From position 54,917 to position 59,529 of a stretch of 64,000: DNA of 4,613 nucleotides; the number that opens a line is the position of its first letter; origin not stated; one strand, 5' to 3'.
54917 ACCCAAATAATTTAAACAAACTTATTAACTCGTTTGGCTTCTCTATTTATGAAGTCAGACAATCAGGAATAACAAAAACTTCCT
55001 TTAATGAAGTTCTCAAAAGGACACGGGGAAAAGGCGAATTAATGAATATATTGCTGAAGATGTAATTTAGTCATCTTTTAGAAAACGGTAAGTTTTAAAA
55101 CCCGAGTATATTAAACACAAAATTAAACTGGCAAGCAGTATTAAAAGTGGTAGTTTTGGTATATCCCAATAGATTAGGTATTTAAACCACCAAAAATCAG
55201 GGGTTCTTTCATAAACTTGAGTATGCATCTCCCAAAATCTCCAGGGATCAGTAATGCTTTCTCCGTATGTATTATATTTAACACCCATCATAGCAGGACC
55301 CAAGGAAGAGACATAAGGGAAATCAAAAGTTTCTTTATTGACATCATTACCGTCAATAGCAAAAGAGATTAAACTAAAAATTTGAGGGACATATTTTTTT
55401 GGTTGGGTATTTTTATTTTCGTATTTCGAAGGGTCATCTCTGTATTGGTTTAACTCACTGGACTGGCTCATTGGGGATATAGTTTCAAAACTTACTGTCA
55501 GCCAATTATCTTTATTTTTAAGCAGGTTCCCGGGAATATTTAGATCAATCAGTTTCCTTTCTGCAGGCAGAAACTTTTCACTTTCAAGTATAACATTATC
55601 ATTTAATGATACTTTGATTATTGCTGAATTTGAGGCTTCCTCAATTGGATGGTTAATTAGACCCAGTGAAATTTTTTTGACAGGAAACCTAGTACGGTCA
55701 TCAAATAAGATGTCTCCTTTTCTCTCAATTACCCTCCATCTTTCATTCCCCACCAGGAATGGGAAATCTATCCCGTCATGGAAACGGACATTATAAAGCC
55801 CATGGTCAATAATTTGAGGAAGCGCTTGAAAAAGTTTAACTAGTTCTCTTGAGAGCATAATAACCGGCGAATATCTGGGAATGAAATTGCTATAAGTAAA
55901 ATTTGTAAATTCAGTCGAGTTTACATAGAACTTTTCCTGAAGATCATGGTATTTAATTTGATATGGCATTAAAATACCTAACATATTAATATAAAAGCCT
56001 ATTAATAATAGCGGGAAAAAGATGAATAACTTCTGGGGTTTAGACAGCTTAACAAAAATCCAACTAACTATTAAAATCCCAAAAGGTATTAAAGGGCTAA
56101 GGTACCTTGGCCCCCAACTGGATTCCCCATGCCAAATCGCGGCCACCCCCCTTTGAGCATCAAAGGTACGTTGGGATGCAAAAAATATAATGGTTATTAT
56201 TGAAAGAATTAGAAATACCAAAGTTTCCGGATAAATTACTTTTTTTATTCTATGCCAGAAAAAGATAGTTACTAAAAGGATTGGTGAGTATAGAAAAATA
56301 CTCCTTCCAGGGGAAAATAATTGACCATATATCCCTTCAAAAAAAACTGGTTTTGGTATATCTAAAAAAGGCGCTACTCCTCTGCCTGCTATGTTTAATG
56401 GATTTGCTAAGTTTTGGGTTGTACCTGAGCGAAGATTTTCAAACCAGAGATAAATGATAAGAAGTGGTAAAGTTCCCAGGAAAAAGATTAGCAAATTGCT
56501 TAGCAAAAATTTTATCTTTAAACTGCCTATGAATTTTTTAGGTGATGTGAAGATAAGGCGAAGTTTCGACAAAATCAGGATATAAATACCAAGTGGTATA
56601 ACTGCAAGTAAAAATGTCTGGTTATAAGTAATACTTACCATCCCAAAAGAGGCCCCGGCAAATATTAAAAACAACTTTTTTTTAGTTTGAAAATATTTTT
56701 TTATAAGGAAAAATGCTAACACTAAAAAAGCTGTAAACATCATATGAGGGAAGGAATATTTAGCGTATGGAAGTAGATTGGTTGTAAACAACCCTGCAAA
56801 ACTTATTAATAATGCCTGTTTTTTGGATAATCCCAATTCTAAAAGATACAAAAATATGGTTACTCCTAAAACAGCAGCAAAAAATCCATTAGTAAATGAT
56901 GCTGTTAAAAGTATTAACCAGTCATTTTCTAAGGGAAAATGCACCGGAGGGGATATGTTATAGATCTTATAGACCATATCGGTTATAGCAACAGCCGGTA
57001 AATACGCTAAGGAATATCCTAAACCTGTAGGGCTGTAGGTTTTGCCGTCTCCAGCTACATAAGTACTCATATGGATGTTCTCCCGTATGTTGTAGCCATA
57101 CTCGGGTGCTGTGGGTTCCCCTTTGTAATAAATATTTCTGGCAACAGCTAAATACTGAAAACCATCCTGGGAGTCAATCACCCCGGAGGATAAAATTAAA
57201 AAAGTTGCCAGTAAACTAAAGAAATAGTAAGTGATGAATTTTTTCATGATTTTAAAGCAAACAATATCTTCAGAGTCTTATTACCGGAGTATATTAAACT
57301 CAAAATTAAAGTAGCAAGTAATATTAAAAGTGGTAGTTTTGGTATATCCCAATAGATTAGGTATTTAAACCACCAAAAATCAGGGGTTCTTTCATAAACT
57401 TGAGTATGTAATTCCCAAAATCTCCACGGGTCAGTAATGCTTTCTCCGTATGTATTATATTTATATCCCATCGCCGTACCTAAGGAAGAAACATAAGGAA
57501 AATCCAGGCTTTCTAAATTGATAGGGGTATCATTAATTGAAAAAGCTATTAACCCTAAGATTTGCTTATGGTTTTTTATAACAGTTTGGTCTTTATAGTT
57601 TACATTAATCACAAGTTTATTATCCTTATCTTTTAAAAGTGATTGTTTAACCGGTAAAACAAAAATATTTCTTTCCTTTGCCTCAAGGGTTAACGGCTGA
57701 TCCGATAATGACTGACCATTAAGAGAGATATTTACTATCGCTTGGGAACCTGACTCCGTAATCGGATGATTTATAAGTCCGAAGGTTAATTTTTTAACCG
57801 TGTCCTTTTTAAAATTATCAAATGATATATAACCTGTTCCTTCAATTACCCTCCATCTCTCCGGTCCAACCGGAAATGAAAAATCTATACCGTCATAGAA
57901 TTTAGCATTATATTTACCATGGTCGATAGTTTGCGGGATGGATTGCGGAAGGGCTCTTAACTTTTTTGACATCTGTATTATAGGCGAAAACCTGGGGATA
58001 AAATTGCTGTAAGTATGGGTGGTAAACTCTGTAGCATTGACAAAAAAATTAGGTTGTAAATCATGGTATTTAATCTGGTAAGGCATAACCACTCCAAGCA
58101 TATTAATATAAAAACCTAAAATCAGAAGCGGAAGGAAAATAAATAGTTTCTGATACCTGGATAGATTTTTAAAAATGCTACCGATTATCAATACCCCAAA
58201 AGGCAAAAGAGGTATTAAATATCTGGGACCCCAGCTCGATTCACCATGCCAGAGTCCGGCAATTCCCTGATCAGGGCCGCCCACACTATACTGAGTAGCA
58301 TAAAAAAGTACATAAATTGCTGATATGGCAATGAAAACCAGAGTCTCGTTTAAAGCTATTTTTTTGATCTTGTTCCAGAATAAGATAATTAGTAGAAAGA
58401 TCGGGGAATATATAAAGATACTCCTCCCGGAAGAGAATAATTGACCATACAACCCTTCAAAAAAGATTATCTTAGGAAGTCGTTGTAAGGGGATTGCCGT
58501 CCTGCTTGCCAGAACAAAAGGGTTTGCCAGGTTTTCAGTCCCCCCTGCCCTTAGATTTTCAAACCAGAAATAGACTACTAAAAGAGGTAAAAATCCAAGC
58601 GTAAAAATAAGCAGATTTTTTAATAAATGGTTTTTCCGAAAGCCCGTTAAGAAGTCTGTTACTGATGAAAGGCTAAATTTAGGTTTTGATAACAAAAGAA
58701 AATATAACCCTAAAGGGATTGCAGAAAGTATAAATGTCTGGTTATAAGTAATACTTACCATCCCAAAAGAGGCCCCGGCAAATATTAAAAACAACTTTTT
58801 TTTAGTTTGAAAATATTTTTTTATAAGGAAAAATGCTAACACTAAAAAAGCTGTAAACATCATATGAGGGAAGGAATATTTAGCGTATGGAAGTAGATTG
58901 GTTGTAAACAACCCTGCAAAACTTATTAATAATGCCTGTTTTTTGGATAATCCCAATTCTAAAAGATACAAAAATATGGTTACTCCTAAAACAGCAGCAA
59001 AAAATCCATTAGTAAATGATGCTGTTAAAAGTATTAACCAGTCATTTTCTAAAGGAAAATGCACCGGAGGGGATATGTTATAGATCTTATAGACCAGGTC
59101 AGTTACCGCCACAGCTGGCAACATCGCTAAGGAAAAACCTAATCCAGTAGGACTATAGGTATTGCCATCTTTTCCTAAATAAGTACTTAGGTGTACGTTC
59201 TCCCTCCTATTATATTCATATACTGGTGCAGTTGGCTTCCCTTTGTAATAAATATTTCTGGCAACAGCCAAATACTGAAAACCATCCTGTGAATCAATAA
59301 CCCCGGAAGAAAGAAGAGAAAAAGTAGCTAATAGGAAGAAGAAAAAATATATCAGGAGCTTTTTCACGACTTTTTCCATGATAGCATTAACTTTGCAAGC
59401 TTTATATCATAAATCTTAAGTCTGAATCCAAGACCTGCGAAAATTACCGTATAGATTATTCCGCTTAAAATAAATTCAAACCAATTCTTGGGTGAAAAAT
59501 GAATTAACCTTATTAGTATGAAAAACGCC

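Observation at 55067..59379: Tandem GT-C paralogs with a mosaic gene-conversion pattern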

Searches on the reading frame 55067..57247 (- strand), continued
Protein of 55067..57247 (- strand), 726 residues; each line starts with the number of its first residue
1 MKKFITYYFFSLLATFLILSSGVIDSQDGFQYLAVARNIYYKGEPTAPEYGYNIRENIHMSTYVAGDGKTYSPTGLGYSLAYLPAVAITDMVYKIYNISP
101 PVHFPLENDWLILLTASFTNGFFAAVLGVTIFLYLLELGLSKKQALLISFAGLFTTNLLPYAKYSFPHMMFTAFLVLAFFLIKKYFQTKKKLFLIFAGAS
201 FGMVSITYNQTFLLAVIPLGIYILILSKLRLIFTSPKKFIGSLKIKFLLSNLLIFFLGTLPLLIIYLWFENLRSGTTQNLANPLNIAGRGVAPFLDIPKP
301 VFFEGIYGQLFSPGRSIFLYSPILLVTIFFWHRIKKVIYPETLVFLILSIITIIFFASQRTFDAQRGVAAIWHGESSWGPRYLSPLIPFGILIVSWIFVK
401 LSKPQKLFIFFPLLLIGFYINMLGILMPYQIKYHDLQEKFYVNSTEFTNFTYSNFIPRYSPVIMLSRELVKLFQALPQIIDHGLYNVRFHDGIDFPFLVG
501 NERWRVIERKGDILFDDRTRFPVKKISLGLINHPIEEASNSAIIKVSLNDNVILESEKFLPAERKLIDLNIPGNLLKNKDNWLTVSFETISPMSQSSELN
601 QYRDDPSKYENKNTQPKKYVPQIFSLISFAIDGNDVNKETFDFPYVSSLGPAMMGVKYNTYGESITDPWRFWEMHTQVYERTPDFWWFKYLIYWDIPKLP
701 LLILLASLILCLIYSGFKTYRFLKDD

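Call 71: search_protein_families(library=pfam, proteins=[P0187, P0192, P0199, P0200, P0210, P0222, P0238, P0251, P0158, P0161], max_evalue=0.01)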
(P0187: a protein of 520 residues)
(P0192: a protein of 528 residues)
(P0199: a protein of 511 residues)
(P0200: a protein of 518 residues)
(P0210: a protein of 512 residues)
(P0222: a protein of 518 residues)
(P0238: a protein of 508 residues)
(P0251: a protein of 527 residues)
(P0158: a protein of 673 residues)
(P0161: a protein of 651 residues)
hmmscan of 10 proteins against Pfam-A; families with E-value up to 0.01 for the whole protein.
P0187 (520 aa): 0 families

P0192 (528 aa): 1 family
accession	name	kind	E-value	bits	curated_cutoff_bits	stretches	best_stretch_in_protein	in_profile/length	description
PF02366.24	PMT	-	7.5e-06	26.1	22.7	1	105-223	80-197/245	Dolichyl-phosphate-mannose-protein mannosyltransferase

P0199 (511 aa): 2 families
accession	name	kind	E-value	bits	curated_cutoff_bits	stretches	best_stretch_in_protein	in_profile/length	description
PF13231.12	PMT_2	-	0.00029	21.5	26.1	1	122-239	36-151/160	Dolichyl-phosphate-mannose-protein mannosyltransferase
PF02366.24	PMT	-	0.00046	20.2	22.7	1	109-227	86-209/245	Dolichyl-phosphate-mannose-protein mannosyltransferase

P0200 (518 aa): 2 families
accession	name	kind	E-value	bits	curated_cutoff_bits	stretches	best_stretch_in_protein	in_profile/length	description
PF13231.12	PMT_2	-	0.0015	19.2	26.1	1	116-251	28-154/160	Dolichyl-phosphate-mannose-protein mannosyltransferase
PF02366.24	PMT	-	0.0094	16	22.7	1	113-253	87-233/245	Dolichyl-phosphate-mannose-protein mannosyltransferase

P0210 (512 aa): 0 families

P0222 (518 aa): 1 family
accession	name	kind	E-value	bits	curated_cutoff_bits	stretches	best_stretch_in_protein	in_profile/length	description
PF02366.24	PMT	-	1.3e-06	28.6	22.7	1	73-242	52-234/245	Dolichyl-phosphate-mannose-protein mannosyltransferase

P0238 (508 aa): 0 families

P0251 (527 aa): 1 family
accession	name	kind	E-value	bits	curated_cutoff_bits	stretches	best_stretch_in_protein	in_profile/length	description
PF13231.12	PMT_2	-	4e-08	34.1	26.1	1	117-244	23-151/160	Dolichyl-phosphate-mannose-protein mannosyltransferase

P0158 (673 aa): 1 family
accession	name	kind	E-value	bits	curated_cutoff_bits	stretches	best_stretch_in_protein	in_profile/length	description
PF02366.24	PMT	-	0.00035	20.6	22.7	1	114-269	87-244/245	Dolichyl-phosphate-mannose-protein mannosyltransferase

P0161 (651 aa): 1 family
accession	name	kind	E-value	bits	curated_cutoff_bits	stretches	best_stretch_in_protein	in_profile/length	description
PF13231.12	PMT_2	-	2.1e-07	31.8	26.1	1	97-224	26-152/160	Dolichyl-phosphate-mannose-protein mannosyltransferase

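Call 72: search_protein_families(library=ncbifam, proteins=[P0187, P0192, P0199, P0200, P0210, P0222, P0238, P0251, P0158, P0161], max_evalue=0.01)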
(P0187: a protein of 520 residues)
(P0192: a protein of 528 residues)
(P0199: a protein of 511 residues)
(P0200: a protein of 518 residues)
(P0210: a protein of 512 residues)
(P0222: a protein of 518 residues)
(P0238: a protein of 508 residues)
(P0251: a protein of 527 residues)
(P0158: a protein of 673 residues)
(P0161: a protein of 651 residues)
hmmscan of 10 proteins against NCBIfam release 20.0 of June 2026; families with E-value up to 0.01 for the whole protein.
P0187 (520 aa): 1 family
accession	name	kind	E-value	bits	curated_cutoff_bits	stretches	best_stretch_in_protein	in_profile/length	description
NF047440.1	LA3751_2_3_fam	subfamily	6.2e-12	45.1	200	1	115-393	101-374/460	LA_3751/LA_3752 family putative glycosyltransferase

P0192 (528 aa): 1 family
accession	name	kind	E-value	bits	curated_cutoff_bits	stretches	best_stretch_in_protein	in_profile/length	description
NF047440.1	LA3751_2_3_fam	subfamily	5.2e-18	65.1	200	1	4-399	4-388/460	LA_3751/LA_3752 family putative glycosyltransferase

P0199 (511 aa): 1 family
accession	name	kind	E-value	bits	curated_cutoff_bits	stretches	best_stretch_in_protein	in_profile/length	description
NF047440.1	LA3751_2_3_fam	subfamily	8e-15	54.6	200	1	18-390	9-391/460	LA_3751/LA_3752 family putative glycosyltransferase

P0200 (518 aa): 1 family
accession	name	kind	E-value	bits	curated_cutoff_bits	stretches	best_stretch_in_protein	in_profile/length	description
NF047440.1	LA3751_2_3_fam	subfamily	6.6e-13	48.3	200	1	116-380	105-369/460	LA_3751/LA_3752 family putative glycosyltransferase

P0210 (512 aa): 1 family
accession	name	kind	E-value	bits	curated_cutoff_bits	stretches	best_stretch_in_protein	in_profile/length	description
NF047440.1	LA3751_2_3_fam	subfamily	6e-18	64.9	200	1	7-395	9-388/460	LA_3751/LA_3752 family putative glycosyltransferase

P0222 (518 aa): 1 family
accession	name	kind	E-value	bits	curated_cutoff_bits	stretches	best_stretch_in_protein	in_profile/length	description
NF047440.1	LA3751_2_3_fam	subfamily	6.7e-17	61.4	200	1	5-376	5-375/460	LA_3751/LA_3752 family putative glycosyltransferase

P0238 (508 aa): 1 family
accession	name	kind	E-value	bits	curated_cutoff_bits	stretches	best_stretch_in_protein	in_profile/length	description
NF047440.1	LA3751_2_3_fam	subfamily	7.1e-20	71.3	200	1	57-382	64-383/460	LA_3751/LA_3752 family putative glycosyltransferase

P0251 (527 aa): 1 family
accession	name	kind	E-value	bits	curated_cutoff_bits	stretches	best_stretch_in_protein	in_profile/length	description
NF047440.1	LA3751_2_3_fam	subfamily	6.1e-17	61.6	200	1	117-399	100-388/460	LA_3751/LA_3752 family putative glycosyltransferase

P0158 (673 aa): 1 family
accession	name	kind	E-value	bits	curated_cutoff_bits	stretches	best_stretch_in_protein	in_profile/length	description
NF047440.1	LA3751_2_3_fam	subfamily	2.3e-16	59.7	200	1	98-397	79-388/460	LA_3751/LA_3752 family putative glycosyltransferase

P0161 (651 aa): 1 family
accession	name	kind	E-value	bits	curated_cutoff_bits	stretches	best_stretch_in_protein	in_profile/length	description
NF047440.1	LA3751_2_3_fam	subfamily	6.7e-16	58.2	200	1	97-372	103-388/460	LA_3751/LA_3752 family putative glycosyltransferase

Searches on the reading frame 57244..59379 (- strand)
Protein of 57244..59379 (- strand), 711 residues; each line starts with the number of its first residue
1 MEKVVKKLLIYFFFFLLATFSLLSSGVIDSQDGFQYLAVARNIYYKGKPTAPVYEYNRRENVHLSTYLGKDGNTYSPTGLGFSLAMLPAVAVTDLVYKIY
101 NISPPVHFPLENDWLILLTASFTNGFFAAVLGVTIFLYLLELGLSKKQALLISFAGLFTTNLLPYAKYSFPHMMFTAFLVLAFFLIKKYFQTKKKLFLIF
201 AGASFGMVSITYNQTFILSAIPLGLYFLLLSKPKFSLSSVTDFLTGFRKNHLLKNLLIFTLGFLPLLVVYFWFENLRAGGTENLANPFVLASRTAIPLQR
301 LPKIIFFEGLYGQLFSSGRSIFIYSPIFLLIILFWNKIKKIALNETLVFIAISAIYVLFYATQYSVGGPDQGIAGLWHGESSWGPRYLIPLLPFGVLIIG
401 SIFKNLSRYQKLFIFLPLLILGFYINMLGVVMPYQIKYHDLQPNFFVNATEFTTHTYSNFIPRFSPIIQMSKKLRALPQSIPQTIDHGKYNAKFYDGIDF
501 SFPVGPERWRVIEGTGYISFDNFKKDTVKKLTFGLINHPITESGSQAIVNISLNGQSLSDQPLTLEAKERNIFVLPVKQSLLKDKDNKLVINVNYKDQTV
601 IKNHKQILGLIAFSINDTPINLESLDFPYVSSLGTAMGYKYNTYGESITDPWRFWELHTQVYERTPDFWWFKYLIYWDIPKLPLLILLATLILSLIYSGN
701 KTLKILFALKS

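Call 5: search_protein_families(library=pfam, proteins=[window:57244-59379:-], max_evalue=0.01)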
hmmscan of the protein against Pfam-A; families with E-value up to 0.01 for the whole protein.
window:57244-59379:- (711 aa): 1 family
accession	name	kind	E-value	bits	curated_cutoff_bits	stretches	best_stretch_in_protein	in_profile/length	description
PF19447.4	DUF5985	-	0.0044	17.7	27.3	1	173-210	8-44/86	Family of unknown function (DUF5985)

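Call 7: search_protein_families(library=ncbifam, proteins=[window:57244-59379:-], max_evalue=1)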
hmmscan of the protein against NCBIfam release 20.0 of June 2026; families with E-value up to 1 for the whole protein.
window:57244-59379:- (711 aa): 2 families
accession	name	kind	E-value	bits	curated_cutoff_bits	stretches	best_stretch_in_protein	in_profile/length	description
NF047440.1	LA3751_2_3_fam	subfamily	5e-07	28.9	200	1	124-432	105-388/460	LA_3751/LA_3752 family putative glycosyltransferase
TIGR03663.1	TIGR03663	subfamily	0.0053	15.8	126.25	1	123-254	72-202/435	flippase activity-associated protein Agl23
